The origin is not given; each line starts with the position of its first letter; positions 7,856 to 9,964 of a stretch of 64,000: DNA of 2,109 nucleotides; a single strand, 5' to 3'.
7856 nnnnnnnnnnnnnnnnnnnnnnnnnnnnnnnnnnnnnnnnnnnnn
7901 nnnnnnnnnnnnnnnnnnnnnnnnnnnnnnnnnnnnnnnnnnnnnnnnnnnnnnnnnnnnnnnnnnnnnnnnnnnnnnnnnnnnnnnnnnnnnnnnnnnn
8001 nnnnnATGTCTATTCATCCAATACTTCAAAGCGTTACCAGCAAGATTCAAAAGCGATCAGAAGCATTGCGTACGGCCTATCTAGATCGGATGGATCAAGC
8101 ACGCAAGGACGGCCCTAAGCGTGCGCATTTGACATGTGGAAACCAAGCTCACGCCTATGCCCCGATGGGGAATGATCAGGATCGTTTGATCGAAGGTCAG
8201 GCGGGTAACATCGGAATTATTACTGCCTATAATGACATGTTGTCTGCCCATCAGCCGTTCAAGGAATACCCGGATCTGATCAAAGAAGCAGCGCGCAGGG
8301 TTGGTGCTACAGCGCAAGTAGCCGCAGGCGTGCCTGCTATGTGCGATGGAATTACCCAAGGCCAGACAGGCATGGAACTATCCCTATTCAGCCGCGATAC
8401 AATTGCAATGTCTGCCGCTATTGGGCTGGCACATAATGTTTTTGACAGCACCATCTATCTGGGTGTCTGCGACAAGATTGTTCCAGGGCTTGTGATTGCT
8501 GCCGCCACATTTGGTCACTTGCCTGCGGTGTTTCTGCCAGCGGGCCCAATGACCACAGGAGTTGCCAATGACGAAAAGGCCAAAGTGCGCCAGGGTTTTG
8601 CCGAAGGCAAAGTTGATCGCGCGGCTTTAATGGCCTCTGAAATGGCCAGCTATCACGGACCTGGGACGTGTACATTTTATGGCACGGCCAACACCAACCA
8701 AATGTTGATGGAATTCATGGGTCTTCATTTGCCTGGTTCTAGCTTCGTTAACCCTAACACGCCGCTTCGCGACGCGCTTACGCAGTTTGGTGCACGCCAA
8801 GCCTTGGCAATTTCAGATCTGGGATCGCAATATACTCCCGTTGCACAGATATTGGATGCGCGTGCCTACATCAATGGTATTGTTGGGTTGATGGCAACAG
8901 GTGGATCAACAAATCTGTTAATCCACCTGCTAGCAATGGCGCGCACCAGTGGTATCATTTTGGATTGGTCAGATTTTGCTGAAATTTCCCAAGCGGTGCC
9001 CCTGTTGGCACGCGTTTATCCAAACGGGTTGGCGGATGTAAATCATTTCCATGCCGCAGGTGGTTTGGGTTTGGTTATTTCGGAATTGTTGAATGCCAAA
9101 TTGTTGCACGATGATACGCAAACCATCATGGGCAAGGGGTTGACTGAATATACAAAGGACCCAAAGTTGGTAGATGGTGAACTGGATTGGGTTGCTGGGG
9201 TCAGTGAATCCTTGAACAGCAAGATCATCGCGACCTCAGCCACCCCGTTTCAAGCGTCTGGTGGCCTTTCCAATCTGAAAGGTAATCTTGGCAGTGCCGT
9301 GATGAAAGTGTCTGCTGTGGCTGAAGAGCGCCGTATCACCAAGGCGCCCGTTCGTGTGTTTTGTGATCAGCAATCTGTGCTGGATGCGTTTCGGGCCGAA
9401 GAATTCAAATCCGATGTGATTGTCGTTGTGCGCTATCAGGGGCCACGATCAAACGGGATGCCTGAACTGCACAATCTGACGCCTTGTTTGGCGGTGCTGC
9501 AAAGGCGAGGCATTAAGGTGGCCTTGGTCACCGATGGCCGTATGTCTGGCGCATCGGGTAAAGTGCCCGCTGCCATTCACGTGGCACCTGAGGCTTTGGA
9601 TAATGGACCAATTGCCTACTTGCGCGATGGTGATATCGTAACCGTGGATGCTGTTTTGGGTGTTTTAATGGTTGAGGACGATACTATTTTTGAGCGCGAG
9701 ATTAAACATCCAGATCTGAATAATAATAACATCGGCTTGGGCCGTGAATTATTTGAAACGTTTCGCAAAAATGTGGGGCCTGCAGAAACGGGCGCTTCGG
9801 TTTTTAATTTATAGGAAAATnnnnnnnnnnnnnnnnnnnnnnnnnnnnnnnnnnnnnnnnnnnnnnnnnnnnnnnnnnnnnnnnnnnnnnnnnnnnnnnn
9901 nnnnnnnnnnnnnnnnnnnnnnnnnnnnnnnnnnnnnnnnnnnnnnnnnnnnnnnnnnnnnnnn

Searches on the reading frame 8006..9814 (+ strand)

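Call 43: search_protein_families(library=pfam, proteins=[window:8006-9814:+], max_evalue=0.001)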
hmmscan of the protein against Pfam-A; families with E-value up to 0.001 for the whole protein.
window:8006-9814:+ (602 aa): 2 families
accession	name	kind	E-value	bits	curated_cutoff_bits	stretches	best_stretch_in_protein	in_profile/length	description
PF00920.27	ILVD_EDD_N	-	5.9e-97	325.1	27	1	68-381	3-315/316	Dihydroxy-acid/6-phosphogluconate dehydratase N-terminal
PF24877.1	ILV_EDD_C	-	1.6e-49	168.3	27.7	1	406-597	1-191/191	Dihydroxy-acid/6-phosphogluconate dehydratase C-terminal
